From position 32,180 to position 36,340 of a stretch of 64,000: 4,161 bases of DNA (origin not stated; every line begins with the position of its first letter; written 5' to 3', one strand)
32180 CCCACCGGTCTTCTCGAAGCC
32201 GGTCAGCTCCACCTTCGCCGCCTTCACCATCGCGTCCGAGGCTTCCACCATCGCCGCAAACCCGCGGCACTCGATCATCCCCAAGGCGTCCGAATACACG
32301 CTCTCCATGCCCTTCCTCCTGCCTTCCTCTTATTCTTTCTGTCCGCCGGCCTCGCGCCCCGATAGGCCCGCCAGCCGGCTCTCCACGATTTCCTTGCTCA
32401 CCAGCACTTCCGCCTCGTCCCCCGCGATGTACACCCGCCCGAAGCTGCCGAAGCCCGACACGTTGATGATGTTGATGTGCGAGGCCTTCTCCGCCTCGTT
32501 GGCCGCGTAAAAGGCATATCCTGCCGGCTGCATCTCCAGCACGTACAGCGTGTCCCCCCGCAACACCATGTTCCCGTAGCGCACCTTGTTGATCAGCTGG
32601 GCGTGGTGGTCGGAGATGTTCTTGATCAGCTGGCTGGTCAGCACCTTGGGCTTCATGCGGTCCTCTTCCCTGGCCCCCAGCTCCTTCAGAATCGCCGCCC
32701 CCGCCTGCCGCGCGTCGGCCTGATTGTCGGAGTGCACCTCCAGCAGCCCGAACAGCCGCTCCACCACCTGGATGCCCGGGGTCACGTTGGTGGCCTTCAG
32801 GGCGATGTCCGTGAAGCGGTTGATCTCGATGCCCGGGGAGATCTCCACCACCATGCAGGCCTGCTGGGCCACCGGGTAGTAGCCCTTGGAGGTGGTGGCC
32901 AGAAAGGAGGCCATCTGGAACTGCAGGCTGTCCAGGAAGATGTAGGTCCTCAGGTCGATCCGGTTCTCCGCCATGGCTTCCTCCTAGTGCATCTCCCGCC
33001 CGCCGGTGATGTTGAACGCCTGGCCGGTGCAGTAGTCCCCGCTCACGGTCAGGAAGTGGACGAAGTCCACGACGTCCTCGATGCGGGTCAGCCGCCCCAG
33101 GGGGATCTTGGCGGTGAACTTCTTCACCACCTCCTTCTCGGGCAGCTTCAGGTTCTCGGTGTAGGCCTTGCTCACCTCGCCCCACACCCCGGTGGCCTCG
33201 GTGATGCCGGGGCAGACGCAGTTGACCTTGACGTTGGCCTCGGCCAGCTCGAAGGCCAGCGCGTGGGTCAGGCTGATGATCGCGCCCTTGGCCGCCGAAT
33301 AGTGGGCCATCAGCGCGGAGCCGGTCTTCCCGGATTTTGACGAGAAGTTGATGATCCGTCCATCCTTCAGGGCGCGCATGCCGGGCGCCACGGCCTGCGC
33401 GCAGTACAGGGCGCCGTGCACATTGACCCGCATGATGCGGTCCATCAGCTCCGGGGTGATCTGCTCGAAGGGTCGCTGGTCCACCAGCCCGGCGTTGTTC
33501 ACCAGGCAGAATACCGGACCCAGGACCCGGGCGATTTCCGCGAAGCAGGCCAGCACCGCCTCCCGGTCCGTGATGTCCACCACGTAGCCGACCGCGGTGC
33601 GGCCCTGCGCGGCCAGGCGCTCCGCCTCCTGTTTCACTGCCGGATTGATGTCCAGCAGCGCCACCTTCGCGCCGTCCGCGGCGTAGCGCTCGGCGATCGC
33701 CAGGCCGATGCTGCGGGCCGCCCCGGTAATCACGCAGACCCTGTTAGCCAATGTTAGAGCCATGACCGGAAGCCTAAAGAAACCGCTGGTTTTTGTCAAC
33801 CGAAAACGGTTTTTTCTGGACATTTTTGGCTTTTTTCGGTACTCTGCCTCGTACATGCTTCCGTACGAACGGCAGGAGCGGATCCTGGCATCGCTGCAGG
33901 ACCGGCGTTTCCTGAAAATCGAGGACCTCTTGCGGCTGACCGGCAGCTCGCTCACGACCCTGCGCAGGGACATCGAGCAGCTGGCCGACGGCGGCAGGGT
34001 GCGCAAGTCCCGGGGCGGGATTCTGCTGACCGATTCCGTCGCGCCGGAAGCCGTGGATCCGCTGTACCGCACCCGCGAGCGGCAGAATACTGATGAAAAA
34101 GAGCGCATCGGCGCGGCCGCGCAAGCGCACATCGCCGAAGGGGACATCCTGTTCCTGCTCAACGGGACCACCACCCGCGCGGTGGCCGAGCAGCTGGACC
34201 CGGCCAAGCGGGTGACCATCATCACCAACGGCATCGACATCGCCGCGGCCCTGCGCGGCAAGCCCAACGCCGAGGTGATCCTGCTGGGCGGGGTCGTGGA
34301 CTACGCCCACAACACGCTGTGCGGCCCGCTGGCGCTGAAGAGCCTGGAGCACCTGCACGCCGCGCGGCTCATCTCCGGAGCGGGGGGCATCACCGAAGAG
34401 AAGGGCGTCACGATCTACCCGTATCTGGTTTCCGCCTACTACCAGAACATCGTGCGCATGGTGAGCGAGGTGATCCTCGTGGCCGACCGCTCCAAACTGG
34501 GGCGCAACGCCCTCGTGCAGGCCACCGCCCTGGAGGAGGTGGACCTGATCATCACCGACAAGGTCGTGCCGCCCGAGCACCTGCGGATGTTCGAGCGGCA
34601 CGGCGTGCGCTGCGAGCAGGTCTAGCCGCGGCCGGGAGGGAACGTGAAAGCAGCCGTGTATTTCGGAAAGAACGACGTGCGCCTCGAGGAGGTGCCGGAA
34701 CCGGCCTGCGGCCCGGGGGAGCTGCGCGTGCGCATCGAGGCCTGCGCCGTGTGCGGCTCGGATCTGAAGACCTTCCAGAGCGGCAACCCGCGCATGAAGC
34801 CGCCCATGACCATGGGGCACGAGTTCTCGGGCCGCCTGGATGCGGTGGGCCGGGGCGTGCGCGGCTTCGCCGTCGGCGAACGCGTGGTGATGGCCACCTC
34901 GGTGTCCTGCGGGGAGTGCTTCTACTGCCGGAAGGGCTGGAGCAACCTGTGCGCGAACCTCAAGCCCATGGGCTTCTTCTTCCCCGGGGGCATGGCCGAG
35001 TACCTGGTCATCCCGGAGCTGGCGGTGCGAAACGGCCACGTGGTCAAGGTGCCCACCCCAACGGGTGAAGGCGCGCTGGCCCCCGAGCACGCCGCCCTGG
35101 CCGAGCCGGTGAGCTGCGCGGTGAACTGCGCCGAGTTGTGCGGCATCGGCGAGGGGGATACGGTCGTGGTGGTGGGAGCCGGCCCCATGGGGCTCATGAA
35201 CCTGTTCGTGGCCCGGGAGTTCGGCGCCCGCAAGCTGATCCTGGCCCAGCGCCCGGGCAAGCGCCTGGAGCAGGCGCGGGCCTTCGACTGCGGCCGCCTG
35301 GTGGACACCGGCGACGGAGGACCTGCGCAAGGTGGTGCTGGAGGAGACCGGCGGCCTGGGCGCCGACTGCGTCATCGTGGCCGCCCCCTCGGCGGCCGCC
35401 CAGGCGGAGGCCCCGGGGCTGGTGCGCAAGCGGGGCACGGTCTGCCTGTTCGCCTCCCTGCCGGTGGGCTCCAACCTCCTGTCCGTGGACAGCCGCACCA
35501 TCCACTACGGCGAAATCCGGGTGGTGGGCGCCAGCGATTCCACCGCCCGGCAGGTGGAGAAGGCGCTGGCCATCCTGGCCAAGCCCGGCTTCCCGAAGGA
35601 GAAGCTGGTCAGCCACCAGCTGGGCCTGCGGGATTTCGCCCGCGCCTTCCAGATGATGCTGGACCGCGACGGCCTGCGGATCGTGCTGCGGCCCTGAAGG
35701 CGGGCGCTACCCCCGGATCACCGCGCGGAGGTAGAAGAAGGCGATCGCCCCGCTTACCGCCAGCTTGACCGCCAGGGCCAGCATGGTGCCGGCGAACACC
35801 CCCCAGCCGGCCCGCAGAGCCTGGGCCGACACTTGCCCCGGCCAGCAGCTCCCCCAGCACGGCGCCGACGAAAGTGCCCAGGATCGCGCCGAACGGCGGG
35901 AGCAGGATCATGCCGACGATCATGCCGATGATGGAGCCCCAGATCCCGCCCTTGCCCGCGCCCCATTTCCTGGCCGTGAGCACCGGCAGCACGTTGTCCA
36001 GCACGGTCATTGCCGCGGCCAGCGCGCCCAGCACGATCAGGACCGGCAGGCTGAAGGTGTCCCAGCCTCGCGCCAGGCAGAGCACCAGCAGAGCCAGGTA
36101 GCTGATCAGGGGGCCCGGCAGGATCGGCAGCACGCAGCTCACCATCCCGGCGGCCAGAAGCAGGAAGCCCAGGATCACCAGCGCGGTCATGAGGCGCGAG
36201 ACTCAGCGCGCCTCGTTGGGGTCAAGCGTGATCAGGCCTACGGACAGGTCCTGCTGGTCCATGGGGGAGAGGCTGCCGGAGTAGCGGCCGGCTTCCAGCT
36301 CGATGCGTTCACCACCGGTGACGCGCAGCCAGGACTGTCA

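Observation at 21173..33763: Two DERA/RpiB-type (SPU-like) microcompartment loci in tandem, only one with an aldehyde dehydrogenase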

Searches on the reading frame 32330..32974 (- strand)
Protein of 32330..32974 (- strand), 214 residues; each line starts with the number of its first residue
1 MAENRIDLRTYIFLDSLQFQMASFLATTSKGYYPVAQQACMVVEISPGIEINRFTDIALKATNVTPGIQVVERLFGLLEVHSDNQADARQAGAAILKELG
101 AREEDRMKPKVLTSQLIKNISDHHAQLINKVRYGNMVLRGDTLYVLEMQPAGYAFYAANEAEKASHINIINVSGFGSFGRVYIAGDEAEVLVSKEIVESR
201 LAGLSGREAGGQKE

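Call 9: search_protein_families(library=pfam, proteins=[window:32333-32974:-])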
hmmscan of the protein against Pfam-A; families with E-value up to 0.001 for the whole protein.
seq(214 aa): 1 family
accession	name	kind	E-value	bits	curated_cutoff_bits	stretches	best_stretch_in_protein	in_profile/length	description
PF00936.24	BMC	-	0.00042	20.7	24.5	0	145-195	4-55/75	BMC domain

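Call 11: find_encoding_contigs(protein=window:32330-32974:-, flank=10000, max_places=8)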
Protein window:32330-32974:- (214 aa): 2 contigs read that carry it; 2 places shown.
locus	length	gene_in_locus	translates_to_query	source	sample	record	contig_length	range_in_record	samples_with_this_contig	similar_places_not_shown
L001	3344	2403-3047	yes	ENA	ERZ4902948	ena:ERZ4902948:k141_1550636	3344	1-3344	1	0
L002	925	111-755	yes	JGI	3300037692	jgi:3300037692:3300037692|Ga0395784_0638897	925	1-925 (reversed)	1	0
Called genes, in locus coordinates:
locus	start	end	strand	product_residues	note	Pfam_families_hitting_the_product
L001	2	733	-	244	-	?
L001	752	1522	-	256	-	PF08220:HTH_DeoR (weak), PF00455:DeoRC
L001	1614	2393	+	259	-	PF00106:adh_short, PF08659:KR, PF13561:adh_short_C2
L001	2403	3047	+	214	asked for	PF27545:CsoS1D_N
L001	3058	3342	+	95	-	?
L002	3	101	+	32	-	?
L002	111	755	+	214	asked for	PF27545:CsoS1D_N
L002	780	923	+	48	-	?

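Call 13: find_related_loci(query=window:32330-32974:-, collection=genome_contigs, flank=10000)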
Query window:32330-32974:- (214 aa) in genome_contigs; peptide patterns used: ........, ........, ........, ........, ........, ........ (x = any residue, [..] = any of these).
171 stretches matched a pattern; 103 encode a relative of the query (tblastn E <= 1e-3); the best 80 are kept; 79 distinct loci.
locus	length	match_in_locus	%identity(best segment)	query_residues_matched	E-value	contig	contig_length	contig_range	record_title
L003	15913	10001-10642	98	1-214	2e-142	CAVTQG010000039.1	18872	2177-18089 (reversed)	MAG: uncultured Spirochaetota bacterium isolate MFD00709.bin.3.160 genome assembly, contig: contig_42476, whole genome s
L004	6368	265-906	95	1-214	5e-140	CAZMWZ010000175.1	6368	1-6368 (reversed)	MAG TPA_asm: uncultured Spirochaetaceae bacterium isolate ERP119294_co4_432 genome assembly, contig: NODE_14987_length_6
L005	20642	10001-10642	89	1-214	2e-129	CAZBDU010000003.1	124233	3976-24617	MAG TPA_asm: uncultured Spirochaetaceae bacterium isolate binchicken_co178_265 genome assembly, contig: NODE_276_length_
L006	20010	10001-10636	87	3-214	4e-127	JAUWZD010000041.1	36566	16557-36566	MAG: Spirochaetales bacterium isolate CSMAG_2727 CSMAG_2727_k141_128021_length_36566_cov_12.9928, whole genome shotgun s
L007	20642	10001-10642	86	1-214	2e-125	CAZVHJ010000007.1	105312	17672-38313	MAG TPA_asm: uncultured Spirochaetaceae bacterium isolate binchicken_co178_254 genome assembly, contig: NODE_382_length_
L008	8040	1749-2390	85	1-214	5e-125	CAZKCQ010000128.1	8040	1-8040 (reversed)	MAG TPA_asm: uncultured Spirochaetaceae bacterium isolate binchicken_co129_599 genome assembly, contig: NODE_29616_lengt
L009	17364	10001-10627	83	6-214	4e-121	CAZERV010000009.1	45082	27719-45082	MAG TPA_asm: uncultured Spirochaetaceae bacterium isolate binchicken_co136_132 genome assembly, contig: NODE_383_length_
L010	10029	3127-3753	84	6-214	3e-120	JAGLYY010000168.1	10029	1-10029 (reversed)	MAG: Spirochaetales bacterium isolate RS_13_41 ZL320.bin.41.fa_168, whole genome shotgun sequence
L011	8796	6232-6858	82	6-214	2e-119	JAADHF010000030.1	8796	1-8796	MAG: Spirochaetota bacterium isolate M_MetaBat.164 contig-127_14074, whole genome shotgun sequence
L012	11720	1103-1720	83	6-211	2e-119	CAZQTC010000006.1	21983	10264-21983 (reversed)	MAG TPA_asm: uncultured Spirochaetales bacterium isolate binchicken_co219_179 genome assembly, contig: k141_666052, whol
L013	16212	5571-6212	86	1-214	7e-119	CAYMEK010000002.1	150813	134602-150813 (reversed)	MAG TPA_asm: uncultured Spirochaetaceae bacterium isolate SRP323688_co1_278 genome assembly, contig: NODE_196_length_150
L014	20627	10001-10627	81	6-214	2e-118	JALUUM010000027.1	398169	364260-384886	MAG: Spirochaetales bacterium isolate 128-326_metabat1_scaf2bin.014 128-326_scaffold_2_c1, whole genome shotgun sequence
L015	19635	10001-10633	82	4-214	2e-117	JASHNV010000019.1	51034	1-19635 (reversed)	MAG: Spirochaetia bacterium isolate JOPF006 JOPF_NEAR_contig_89339, whole genome shotgun sequence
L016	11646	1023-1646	82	4-211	2e-117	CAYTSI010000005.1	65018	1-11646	MAG TPA_asm: uncultured Spirochaetales bacterium isolate binchicken_co8_284 genome assembly, contig: NODE_294_length_650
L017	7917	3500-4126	81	6-214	1e-117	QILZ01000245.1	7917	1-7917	MAG: Spirochaetales bacterium isolate SZUA-6 Ga0063293_10011635, whole genome shotgun sequence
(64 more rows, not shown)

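Call 52: search_solved_structures(query=window:32333-32974:-, max_evalue=0.001)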
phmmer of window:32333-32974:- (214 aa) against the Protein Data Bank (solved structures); distinct sequences matched with E-value up to 0.001: 9.
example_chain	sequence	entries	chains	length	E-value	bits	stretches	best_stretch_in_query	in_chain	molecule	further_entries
4ht5_A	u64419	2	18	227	3.5e-70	239.2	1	6-212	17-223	CO2 concentrating mechanism protein P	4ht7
5lsr_A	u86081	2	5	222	4.2e-70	238.9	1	6-212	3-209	CcmP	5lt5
5v76_A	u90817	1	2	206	3e-68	232.9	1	7-209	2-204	Microcompartments protein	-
5v74_A8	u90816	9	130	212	1.5e-65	224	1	6-206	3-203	Microcompartments protein | Microcompartments protein HO-5816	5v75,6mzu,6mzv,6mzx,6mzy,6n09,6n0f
6n07_A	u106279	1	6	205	2e-65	223.7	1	6-206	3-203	Microcompartments protein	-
7dhq_A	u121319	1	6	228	6.7e-60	205.6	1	4-208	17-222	Microcompartments protein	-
3f56_A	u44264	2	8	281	5.3e-48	166.8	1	5-190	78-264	CsoS1D | Carboxysome shell protein CsoS1D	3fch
5l39_A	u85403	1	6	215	5.1e-47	163.6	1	7-208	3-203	RMM microcompartment shell protein MSM0275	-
5suh_A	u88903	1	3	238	4.5e-45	157.3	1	5-208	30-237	MSM0271 protein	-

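Call 54: search_protein_families(library=ncbifam, proteins=[window:32333-32974:-])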
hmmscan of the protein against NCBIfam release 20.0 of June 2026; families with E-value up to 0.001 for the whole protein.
window:32333-32974:- (214 aa): 1 family
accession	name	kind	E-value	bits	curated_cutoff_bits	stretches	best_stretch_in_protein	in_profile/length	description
NF053796.1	beta_CO2some_P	equivalog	2.9e-83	278.7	340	1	6-210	3-207/213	beta-carboxysome protein CcmP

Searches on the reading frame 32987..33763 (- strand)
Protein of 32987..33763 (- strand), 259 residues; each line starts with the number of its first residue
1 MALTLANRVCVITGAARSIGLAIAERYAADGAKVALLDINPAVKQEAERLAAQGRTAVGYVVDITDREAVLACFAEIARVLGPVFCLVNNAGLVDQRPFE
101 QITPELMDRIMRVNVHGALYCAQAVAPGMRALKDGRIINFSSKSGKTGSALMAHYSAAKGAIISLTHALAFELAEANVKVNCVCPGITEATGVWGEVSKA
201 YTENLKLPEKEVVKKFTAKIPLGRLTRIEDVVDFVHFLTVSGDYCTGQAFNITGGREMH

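Call 9: search_protein_families(library=pfam, proteins=[window:32987-33763:-])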
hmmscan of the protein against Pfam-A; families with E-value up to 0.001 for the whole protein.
seq(259 aa): 3 families
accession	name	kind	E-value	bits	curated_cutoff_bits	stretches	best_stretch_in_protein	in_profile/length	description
PF00106.31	adh_short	-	2.7e-53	180.8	26.6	1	9-199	2-192/195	short chain dehydrogenase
PF13561.12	adh_short_C2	-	1.4e-51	175.8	27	1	14-255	1-234/236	Enoyl-(Acyl carrier protein) reductase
PF08659.16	KR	-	1.2e-15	58.3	22.6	1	11-167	4-161/180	KR domain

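Call 54: search_protein_families(library=ncbifam, proteins=[window:32987-33763:-])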
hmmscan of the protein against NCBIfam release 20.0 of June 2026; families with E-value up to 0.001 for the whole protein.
window:32987-33763:- (259 aa): 230 families (the best 25 are shown)
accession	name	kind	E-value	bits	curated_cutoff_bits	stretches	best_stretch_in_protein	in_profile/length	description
NF005472.0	PRK07067.1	equivalog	3.6e-59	200.4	338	1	5-258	4-256/257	L-iditol 2-dehydrogenase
NF004198.0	PRK05653.1-3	equivalog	1.2e-58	198.6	296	1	4-258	4-248/248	3-oxoacyl-ACP reductase FabG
NF005559.1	PRK07231.1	subfamily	1.3e-55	188.6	215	1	5-256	2-247/249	glucose 1-dehydrogenase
NF006394.0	PRK08643.1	equivalog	1.3e-55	188.6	381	1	7-258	3-256/257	(S)-acetoin forming diacetyl reductase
TIGR02415.1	23BDH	subfamily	5.3e-55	186.6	304.35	1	8-255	1-250/254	acetoin reductase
TIGR03206.1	benzo_BadH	equivalog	1.1e-53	182.2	431.2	1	6-258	2-250/250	2-hydroxycyclohexanecarboxyl-CoA dehydrogenase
NF009466.0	PRK12826.1-2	subfamily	8.8e-53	179.3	222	1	7-258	3-246/248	3-oxoacyl-ACP reductase FabG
NF009050.0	PRK12384.1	equivalog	8.9e-53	179.5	307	1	7-259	2-259/259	sorbitol-6-phosphate dehydrogenase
NF009093.0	PRK12429.1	subfamily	7e-50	169.7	258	1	5-256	3-256/259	3-hydroxybutyrate dehydrogenase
TIGR01830.1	3oxo_ACP_reduc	equivalog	8.9e-50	169.6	297.75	1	11-255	2-237/239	3-oxoacyl-[acyl-carrier-protein] reductase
NF052558.1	MBtsdlDhBudC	equivalog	1.6e-48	165.5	270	1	6-256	2-241/250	meso-2,3-butanediol dehydrogenase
TIGR01963.1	PHB_DH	subfamily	2e-48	164.9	307.05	1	8-256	2-252/255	3-hydroxybutyrate dehydrogenase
NF004791.0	PRK06138.1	equivalog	7.6e-48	163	312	1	4-256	2-249/252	SDR family oxidoreductase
NF047923.1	pyridox_DH_SDR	equivalog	5.6e-47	160.3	325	1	6-255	2-239/243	pyridoxal 4-dehydrogenase, SDR-type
NF006080.0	PRK08226.1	equivalog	2.9e-46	158.1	356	1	5-256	4-253/263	SDR family oxidoreductase UcpA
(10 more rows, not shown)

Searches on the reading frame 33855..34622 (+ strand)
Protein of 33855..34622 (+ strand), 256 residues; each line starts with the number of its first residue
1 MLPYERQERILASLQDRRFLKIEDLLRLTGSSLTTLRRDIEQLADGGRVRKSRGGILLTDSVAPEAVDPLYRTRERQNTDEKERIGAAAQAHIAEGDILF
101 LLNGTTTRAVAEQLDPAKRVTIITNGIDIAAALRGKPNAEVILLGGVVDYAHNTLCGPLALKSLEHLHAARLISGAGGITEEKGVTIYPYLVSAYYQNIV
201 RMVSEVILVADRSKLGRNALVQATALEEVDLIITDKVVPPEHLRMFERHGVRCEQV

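Call 53: search_protein_families(library=pfam, proteins=[window:33855-34622:+])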
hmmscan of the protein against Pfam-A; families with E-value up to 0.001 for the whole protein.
window:33855-34622:+ (256 aa): 2 families
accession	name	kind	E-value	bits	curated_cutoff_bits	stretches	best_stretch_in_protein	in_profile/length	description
PF00455.28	DeoRC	-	4.4e-42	144.2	31.8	1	78-236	2-160/160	DeoR C terminal sensor domain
PF08220.18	HTH_DeoR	-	1.1e-08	35.1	21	1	6-61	1-56/57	DeoR-like helix-turn-helix domain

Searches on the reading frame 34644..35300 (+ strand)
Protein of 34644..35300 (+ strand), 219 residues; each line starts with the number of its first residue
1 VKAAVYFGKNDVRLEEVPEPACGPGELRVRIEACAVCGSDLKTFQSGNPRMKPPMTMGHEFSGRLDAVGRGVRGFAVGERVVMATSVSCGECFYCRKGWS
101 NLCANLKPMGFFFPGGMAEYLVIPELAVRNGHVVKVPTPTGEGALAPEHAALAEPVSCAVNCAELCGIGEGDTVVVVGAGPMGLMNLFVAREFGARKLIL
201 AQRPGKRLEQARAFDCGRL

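Call 53: search_protein_families(library=pfam, proteins=[window:34644-35300:+])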
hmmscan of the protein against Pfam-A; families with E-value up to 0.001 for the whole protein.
window:34644-35300:+ (219 aa): 1 family
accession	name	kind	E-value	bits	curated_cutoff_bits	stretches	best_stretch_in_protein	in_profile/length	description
PF08240.17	ADH_N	-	1e-28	100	23.5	1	23-126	1-97/104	Alcohol dehydrogenase GroES-like domain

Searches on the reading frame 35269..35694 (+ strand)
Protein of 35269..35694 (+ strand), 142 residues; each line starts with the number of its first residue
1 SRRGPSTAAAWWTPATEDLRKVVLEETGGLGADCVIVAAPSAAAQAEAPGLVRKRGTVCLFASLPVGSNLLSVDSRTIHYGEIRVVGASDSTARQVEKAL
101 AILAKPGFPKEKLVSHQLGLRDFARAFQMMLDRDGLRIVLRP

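Call 53: search_protein_families(library=pfam, proteins=[window:35269-35694:+])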
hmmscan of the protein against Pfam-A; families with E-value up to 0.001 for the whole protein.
window:35269-35694:+ (142 aa): 1 family
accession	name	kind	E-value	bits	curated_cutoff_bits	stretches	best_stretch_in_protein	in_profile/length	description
PF00107.32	ADH_zinc_N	-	7.8e-08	32.8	31.8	1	16-104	42-128/129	Zinc-binding dehydrogenase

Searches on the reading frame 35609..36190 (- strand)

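Call 53: search_protein_families(library=pfam, proteins=[window:35609-36190:-])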
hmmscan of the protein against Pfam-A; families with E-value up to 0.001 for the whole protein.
window:35609-36190:- (193 aa): 1 family
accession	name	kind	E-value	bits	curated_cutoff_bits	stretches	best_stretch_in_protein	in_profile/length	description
PF04306.18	DUF456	-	1.5e-24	87.3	29.4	1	20-119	1-100/139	Protein of unknown function (DUF456)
